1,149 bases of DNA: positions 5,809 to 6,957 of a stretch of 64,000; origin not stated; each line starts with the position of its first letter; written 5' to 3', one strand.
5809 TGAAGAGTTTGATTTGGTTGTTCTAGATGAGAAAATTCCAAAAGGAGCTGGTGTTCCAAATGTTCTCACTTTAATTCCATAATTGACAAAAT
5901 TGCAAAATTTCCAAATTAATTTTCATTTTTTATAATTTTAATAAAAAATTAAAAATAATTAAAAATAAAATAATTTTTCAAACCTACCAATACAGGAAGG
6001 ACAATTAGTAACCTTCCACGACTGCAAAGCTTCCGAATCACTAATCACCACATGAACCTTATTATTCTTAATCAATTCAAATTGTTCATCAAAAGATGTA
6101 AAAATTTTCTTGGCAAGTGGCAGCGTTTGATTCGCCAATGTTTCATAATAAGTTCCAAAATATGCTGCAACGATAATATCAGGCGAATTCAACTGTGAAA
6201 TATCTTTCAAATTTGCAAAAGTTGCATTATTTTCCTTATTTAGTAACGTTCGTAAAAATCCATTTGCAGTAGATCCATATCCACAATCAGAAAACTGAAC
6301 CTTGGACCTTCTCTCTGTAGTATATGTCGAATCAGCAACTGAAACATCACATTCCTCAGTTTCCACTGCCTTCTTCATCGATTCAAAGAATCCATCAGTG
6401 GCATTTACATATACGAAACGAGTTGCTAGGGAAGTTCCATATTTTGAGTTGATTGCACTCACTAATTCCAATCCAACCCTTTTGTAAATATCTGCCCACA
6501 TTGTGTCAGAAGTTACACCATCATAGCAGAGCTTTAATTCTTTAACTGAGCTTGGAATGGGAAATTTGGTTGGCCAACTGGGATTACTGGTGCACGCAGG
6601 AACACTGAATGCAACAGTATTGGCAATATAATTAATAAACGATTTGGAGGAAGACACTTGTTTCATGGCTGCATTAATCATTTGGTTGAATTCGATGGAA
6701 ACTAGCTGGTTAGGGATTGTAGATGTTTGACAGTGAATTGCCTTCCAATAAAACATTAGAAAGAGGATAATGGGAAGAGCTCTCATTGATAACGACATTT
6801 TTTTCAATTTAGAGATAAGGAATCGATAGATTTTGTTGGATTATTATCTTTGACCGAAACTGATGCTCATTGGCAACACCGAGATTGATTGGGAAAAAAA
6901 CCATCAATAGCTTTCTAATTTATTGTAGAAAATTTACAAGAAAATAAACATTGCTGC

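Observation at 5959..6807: Bacterial-flavoured genes in a eukaryotic block: a secreted SBP_bac_3-like binding protein and a YghA-type SDR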

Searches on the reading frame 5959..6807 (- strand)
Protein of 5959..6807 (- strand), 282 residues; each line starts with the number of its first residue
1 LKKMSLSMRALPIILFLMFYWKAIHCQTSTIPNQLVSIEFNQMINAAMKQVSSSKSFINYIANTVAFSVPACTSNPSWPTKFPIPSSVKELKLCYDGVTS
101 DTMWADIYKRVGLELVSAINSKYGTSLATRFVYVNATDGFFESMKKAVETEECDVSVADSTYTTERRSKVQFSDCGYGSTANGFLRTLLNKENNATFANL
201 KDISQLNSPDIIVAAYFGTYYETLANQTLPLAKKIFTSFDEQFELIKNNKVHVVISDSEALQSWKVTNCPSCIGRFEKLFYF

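Call 4: search_protein_families(library=pfam, proteins=[window:5959-6807:-], max_evalue=0.1)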
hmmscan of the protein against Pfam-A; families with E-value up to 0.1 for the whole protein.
window:5959-6807:- (282 aa): 1 family
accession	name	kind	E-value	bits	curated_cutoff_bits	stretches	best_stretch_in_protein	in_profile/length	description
PF00497.25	SBP_bac_3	-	1.6e-05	25.1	26.4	1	114-179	27-83/132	Bacterial extracellular solute-binding proteins, family 3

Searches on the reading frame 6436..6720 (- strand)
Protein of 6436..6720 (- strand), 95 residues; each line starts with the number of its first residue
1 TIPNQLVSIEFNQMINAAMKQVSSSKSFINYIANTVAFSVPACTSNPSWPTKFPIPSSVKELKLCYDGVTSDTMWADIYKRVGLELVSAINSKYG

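Call 68: search_solved_structures(query=A4, max_evalue=10, show_alignments=3)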
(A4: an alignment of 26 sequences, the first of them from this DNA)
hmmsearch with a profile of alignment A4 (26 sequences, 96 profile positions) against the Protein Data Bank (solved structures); distinct sequences matched with E-value up to 10: 8.
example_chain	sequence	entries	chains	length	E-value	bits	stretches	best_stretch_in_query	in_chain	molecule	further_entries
5eyf_A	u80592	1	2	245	0.14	15.6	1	7-34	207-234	Glutamate ABC superfamily ATP binding cassette transporter, binding protein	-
6h30_A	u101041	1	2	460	0.21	15.1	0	8-43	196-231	Glutamine ABC transporter permease and substrate binding protein protein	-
1hpb_P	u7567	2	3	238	0.95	12.9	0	8-35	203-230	HISTIDINE-BINDING PROTEIN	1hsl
2m8c_A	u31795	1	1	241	1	12.8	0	8-35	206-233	Cationic amino acid ABC transporter, periplasmic binding protein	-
8wkd_A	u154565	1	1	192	1.1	12.7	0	27-79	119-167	DUF2121 domain-containing protein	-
8jtu_A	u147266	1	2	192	1.1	12.7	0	27-79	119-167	Connectase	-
7w05_A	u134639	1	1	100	1.4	12.4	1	5-56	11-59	Ribonuclease T1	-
2alr_A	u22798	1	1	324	1.7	12.1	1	55-91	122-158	ALDEHYDE REDUCTASE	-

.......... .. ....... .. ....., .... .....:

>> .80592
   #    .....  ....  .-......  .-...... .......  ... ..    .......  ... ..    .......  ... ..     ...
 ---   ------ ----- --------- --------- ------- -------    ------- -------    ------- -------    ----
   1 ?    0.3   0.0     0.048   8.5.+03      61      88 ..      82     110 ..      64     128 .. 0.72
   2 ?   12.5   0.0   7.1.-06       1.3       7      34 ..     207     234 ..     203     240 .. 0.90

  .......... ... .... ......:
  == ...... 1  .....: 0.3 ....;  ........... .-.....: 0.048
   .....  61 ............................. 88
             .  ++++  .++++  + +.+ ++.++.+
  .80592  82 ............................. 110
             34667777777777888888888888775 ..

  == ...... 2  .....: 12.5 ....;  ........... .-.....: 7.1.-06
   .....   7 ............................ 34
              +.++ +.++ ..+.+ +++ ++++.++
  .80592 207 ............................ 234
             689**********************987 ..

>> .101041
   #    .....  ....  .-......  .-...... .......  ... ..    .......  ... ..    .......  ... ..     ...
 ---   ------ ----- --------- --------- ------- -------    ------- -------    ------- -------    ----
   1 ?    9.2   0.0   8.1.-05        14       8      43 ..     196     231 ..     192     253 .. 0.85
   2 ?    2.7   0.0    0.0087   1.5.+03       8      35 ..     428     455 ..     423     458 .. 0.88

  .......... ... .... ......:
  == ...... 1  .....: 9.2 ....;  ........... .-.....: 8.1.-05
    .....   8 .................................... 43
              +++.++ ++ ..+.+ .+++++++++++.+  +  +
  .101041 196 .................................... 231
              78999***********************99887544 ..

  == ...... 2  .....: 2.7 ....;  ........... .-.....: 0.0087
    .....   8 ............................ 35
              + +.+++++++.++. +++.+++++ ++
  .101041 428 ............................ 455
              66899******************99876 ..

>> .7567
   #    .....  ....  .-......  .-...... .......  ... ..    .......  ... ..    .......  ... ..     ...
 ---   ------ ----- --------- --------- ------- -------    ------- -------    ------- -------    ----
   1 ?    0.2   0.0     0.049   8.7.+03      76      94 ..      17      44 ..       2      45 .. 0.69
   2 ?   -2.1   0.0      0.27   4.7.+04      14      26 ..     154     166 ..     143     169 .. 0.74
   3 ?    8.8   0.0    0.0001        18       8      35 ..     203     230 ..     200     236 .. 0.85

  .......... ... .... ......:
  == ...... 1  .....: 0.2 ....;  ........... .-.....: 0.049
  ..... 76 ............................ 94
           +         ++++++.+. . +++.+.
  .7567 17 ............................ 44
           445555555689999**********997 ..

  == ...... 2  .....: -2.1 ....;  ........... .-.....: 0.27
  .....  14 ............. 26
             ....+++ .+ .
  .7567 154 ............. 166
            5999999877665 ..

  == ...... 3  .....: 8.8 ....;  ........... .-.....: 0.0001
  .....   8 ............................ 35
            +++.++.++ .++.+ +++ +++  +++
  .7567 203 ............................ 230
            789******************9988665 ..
